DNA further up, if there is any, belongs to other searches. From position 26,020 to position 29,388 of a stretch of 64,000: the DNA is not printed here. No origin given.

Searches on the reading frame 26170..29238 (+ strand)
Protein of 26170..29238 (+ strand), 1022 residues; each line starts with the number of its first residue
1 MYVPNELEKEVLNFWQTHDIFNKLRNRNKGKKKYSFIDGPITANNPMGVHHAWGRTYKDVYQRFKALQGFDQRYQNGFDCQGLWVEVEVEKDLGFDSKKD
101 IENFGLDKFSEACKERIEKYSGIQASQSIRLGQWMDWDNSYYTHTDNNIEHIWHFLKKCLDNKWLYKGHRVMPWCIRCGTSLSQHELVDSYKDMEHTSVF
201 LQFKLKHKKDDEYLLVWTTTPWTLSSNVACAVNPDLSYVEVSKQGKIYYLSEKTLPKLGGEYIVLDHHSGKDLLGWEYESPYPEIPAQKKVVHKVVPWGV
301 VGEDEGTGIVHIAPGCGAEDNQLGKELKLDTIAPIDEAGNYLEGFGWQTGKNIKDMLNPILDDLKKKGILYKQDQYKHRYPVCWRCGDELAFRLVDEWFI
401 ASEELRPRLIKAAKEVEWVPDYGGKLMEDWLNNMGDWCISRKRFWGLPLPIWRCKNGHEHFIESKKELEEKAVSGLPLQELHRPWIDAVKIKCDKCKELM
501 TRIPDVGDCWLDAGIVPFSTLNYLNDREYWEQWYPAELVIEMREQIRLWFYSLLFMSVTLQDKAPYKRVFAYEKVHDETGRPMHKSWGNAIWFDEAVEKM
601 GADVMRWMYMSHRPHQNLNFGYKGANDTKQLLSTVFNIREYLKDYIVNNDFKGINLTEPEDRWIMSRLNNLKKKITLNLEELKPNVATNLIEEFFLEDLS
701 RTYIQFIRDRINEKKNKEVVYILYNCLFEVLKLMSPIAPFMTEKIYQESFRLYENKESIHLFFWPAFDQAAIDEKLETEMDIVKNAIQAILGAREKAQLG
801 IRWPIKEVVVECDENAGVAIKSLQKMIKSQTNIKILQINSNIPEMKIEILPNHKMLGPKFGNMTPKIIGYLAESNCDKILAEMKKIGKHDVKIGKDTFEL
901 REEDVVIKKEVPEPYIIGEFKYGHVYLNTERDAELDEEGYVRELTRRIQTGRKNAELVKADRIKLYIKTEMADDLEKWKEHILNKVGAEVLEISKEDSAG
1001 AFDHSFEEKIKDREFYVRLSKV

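Call 29: search_protein_families(library=pfam, proteins=[window:26170-29238:+])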
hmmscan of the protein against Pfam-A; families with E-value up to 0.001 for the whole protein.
window:26170-29238:+ (1022 aa): 5 families
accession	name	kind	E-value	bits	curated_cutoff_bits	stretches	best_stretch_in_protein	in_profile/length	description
PF00133.28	tRNA-synt_1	-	2e-96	323.7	22.7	1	11-619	2-412/414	tRNA synthetases class I (I, L, M and V)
PF08264.19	Anticodon_1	-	1.8e-33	116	25.1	1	661-807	1-146/148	Anticodon-binding domain of tRNA ligase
PF19302.4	DUF5915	-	6.2e-24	85.1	27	1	825-1002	2-181/195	Domain of unknown function (DUF5915)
PF09334.17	tRNA-synt_1g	-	3.5e-12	46.2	20.1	1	510-617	248-363/391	tRNA synthetases class I (M)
PF01921.24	tRNA-synt_1f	-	4.7e-06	26.2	27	1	563-623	265-323/360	tRNA synthetases class I (K)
